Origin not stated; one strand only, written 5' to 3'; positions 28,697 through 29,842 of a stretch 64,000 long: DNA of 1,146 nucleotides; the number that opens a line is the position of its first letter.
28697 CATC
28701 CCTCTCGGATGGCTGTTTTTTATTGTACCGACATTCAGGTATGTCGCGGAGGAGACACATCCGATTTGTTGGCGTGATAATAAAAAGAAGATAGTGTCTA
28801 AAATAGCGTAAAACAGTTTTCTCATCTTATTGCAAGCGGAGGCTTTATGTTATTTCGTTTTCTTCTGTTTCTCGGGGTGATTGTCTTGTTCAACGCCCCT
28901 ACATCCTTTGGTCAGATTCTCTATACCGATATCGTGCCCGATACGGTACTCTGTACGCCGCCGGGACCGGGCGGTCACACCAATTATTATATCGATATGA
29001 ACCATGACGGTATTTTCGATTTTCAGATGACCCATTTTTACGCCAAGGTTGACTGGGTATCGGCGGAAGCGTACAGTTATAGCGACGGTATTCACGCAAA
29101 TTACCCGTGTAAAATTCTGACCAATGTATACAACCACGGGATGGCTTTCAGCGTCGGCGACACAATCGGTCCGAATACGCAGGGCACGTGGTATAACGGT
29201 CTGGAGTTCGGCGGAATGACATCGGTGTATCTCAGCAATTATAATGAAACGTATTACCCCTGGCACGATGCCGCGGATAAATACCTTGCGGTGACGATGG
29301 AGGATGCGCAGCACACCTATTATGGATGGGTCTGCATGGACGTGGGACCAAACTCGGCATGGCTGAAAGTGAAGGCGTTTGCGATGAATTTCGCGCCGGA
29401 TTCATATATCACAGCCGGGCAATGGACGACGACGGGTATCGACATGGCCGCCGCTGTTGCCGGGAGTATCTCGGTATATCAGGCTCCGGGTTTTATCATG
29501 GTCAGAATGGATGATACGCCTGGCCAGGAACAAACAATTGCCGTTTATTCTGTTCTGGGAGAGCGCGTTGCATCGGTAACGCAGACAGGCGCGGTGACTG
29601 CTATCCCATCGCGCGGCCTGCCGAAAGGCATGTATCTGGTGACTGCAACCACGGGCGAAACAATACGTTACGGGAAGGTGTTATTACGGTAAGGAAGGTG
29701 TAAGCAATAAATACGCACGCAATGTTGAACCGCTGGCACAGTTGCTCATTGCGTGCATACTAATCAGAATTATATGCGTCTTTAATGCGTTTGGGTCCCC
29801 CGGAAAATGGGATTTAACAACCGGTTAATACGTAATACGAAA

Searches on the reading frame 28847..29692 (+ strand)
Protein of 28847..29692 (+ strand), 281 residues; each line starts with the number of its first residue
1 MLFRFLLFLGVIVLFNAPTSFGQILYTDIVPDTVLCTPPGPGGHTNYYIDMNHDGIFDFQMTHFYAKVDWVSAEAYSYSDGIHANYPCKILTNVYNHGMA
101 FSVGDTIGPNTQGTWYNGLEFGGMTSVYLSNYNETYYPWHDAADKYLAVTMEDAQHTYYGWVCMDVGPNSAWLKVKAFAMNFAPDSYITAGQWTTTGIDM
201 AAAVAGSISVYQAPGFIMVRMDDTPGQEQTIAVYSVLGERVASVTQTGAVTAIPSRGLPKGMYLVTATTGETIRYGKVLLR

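Call 12: search_protein_families(library=ncbifam, proteins=[window:28847-29692:+], max_evalue=0.001)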
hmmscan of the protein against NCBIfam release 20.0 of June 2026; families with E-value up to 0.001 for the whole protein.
window:28847-29692:+ (281 aa): 1 family
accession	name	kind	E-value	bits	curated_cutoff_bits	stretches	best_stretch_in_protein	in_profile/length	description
TIGR04183.1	Por_Secre_tail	domain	3.6e-07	30.1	23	1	211-279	2-70/72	T9SS type A sorting domain-containing protein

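Call 77: search_protein_families(library=pfam, proteins=[window:28847-29692:+], max_evalue=0.01)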
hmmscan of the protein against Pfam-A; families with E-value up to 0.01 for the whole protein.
window:28847-29692:+ (281 aa): 1 family
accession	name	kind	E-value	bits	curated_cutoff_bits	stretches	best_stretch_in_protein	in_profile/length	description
PF18962.6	Por_Secre_tail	-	0.00024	21.8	27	1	217-273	10-68/75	Secretion system C-terminal sorting domain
